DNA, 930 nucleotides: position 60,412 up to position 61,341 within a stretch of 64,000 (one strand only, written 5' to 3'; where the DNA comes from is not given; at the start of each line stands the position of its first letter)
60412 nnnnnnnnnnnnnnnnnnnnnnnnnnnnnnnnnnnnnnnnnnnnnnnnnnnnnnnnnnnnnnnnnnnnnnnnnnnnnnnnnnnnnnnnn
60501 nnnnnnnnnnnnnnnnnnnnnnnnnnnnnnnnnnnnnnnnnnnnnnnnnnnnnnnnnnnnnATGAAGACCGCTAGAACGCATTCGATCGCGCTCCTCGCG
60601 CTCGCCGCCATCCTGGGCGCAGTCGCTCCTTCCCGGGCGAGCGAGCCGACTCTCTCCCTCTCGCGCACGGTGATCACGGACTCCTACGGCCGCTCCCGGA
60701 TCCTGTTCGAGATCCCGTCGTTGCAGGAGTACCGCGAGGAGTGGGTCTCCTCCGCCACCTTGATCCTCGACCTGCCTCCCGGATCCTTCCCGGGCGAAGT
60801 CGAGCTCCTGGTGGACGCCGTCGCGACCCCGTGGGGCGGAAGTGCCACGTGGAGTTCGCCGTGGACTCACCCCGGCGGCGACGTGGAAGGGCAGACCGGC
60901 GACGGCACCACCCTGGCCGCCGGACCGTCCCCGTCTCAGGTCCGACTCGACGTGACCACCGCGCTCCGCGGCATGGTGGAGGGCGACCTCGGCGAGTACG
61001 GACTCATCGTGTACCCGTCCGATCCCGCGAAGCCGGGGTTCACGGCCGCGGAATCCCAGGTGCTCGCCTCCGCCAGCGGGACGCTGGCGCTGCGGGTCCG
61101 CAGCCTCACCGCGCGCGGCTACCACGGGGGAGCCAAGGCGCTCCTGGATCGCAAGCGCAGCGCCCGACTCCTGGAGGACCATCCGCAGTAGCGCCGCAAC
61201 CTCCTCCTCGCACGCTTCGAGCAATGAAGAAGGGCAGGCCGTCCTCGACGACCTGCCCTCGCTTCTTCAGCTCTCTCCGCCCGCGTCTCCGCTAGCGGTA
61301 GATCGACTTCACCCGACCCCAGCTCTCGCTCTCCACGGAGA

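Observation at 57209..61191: Tandemly duplicated two-gene cassette: a tagged secreted beta-helix protein plus a translationally coupled small secreted partner of unknown family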

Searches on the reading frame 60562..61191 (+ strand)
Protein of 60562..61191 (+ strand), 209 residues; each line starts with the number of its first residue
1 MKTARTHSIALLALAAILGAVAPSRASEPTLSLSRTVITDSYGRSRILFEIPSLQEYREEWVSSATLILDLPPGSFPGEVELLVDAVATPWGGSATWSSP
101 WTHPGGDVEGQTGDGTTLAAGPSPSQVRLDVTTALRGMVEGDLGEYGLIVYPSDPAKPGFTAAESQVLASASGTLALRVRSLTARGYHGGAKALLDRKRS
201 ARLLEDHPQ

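Call 3: search_protein_families(library=pfam, proteins=[window:60562-61191:+], max_evalue=0.1)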
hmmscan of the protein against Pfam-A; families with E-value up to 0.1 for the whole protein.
window:60562-61191:+ (209 aa): 0 families

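Call 4: search_protein_families(library=ncbifam, proteins=[window:60562-61191:+], max_evalue=0.1)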
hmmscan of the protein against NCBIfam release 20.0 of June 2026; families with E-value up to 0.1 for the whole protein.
window:60562-61191:+ (209 aa): 1 family
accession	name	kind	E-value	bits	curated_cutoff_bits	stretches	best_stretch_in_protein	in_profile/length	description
NF033679.1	DNRLRE_dom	domain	1.3e-05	25.4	34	1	40-155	26-141/164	DNRLRE domain-containing protein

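Call 23: find_homologous_proteins(query=window:60562-61191:+, max_evalue=0.01)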
Query window:60562-61191:+ (209 aa): 6 proteins with E <= 0.01 among 2977 candidates.
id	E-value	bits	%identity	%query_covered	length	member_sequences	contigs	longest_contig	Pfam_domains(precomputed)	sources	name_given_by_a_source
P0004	8.3e-121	419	94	100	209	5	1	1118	-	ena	-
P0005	3.0e-73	264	67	85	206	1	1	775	-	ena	-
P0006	6.2e-72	260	67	88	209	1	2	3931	-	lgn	-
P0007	1.7e-70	255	64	93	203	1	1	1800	-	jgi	jgi:hypothetical protein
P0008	1.8e-70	255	64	93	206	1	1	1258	-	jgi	-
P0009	5.7e-69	250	64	88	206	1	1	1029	-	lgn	-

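Call 28: find_encoding_contigs(protein=P0006, flank=10000, max_places=4)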
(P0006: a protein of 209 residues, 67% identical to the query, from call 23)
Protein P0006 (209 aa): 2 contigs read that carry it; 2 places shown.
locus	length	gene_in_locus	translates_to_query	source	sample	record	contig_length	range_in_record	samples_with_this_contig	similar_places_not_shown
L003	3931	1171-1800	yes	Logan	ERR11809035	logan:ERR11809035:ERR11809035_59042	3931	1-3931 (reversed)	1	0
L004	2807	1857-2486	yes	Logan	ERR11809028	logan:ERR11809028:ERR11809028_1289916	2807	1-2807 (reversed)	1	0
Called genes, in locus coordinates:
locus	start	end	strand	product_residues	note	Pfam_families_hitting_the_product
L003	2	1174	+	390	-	?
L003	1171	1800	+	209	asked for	-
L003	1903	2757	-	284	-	PF02737:3HCDH_N, PF00725:3HCDH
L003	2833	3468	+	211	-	PF13302:Acetyltransf_3, PF00583:Acetyltransf_1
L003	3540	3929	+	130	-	?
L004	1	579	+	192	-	?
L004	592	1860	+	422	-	PF13229:Beta_helix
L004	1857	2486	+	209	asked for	-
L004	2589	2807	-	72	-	?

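Call 29: find_encoding_contigs(protein=P0007, flank=10000, max_places=4)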
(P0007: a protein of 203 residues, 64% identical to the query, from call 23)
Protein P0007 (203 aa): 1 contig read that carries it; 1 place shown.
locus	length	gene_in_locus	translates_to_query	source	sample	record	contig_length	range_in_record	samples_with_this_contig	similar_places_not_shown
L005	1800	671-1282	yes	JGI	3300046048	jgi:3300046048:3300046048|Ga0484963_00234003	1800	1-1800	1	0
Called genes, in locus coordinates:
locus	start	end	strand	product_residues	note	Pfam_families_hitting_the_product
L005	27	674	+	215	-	PF01696:Adeno_E1B_55K (weak), PF13229:Beta_helix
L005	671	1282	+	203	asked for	-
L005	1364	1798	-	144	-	?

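Call 43: search_protein_families(library=ncbifam, alignment_id=A2, max_evalue=0.01)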
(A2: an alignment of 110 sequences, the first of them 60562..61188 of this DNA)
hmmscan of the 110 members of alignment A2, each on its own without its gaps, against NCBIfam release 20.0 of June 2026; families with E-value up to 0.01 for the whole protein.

A. member 1, window:60562-61188:+ (209 aa): 1 family
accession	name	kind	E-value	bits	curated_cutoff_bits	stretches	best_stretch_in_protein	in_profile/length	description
NF033679.1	DNRLRE_dom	domain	1.3e-05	25.4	34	1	40-155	26-141/164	DNRLRE domain-containing protein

B. families by the number of members that match (of 110 scanned): 1 family
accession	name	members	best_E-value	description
NF033679.1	DNRLRE_dom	103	3.3e-12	DNRLRE domain-containing protein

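Call 95: search_solved_structures(query=A2, max_evalue=1, show_alignments=2)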
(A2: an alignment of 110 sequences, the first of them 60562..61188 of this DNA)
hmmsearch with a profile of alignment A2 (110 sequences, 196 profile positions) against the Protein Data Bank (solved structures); distinct sequences matched with E-value up to 1: 21.
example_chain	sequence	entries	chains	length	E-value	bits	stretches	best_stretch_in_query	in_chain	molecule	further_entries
6gff_A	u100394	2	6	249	0.034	16.7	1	115-152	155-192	Transforming growth factor beta-1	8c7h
6p7j_A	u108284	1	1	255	0.036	16.6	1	115-152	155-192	Transforming growth factor beta-1 proprotein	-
5ffo_C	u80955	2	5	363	0.066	15.8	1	115-152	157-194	Transforming growth factor beta-1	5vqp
8udz_A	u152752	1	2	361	0.071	15.7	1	115-152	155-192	Transforming growth factor beta-1 proprotein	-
8vsd_E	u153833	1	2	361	0.071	15.7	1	115-152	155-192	Transforming growth factor beta-1 proprotein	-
9vjj_A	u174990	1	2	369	0.074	15.6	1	115-152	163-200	Transforming growth factor beta-1 proprotein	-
9r3s_B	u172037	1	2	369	0.074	15.6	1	115-152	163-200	Transforming growth factor beta-1 proprotein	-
5vqf_A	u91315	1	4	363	0.074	15.6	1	115-152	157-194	Transforming growth factor beta-1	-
7y1r_A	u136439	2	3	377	0.074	15.6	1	115-152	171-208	Transforming growth factor beta-1 proprotein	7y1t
8vsc_A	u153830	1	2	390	0.077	15.6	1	115-152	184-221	Transforming growth factor beta-1 proprotein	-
6uja_D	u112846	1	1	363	0.078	15.5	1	115-152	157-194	Transforming growth factor beta-1 proprotein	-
8rew_A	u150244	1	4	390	0.078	15.5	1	115-152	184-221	Transforming growth factor beta-1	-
1vmh_A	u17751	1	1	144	0.26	13.8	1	119-164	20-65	Uncharacterized conserved protein YjbQ/UPF0047 family, ortholog yugU B.subtilis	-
8fxs_A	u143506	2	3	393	0.31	13.6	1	113-150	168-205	Transforming growth factor beta-2 proprotein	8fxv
1xbf_A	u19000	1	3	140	0.33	13.5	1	121-164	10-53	Clostridium acetobutylicum Q97KL0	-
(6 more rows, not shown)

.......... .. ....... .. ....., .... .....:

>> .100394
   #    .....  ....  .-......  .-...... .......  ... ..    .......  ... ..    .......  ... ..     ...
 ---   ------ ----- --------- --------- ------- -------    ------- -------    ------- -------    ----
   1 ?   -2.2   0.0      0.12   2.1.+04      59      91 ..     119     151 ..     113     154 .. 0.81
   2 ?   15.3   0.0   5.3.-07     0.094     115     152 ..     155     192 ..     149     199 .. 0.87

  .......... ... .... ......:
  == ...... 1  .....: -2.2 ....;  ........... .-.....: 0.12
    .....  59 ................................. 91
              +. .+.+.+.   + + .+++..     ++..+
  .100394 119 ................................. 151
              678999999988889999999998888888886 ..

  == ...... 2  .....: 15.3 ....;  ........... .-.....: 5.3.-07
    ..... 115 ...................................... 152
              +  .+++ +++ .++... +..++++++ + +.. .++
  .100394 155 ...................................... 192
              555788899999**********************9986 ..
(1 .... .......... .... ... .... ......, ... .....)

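Call 102: list_cluster_members(proteins=[P0004, P0159, P0158, P0200, P0002])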
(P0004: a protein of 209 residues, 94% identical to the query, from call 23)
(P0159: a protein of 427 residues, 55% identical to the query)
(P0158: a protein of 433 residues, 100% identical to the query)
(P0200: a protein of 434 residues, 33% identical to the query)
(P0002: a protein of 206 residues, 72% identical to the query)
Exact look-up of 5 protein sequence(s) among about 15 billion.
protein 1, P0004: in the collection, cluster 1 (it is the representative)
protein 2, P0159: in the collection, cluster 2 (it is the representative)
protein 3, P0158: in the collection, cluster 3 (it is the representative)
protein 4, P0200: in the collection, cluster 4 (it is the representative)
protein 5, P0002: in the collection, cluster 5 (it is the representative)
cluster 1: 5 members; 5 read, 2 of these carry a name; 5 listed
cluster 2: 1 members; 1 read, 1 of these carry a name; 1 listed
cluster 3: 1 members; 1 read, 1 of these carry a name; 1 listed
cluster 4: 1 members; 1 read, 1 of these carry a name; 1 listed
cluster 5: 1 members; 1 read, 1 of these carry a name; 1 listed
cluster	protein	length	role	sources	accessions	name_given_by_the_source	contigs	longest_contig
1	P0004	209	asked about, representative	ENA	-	-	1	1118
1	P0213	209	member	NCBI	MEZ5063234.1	MAG: hypothetical protein R3B81_00780 [bacterium]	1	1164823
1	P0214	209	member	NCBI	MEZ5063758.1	MAG: hypothetical protein R3B81_03435 [bacterium]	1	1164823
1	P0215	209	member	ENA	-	-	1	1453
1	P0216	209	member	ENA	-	-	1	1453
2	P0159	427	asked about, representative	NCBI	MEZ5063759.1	MAG: right-handed parallel beta-helix repeat-containing protein [bacterium]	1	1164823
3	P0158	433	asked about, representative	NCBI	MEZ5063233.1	MAG: right-handed parallel beta-helix repeat-containing protein [bacterium]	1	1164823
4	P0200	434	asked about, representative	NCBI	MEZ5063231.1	MAG: right-handed parallel beta-helix repeat-containing protein [bacterium]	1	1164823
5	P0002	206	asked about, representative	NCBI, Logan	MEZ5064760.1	MAG: hypothetical protein R3B81_08475 [bacterium]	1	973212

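Call 104: find_encoding_contigs(protein=P0214, flank=8000, max_places=2)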
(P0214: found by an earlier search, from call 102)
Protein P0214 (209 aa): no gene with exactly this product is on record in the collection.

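Call 105: search_protein_families(library=pfam, alignment_id=A2, max_evalue=0.01)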
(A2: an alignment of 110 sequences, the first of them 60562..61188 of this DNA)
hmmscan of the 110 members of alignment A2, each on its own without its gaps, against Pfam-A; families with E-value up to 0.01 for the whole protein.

A. member 1, window:60562-61188:+ (209 aa): 0 families

B. families by the number of members that match (of 110 scanned): 3 families
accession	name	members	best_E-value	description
PF24517.2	CBM96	13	5.9e-05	Carbohydrate-binding module family 96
PF06848.17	Disaggr_repeat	6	8e-05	Disaggregatase related repeat domain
PF18646.6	DUF5632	1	0.0022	Family of unknown function (DUF5632)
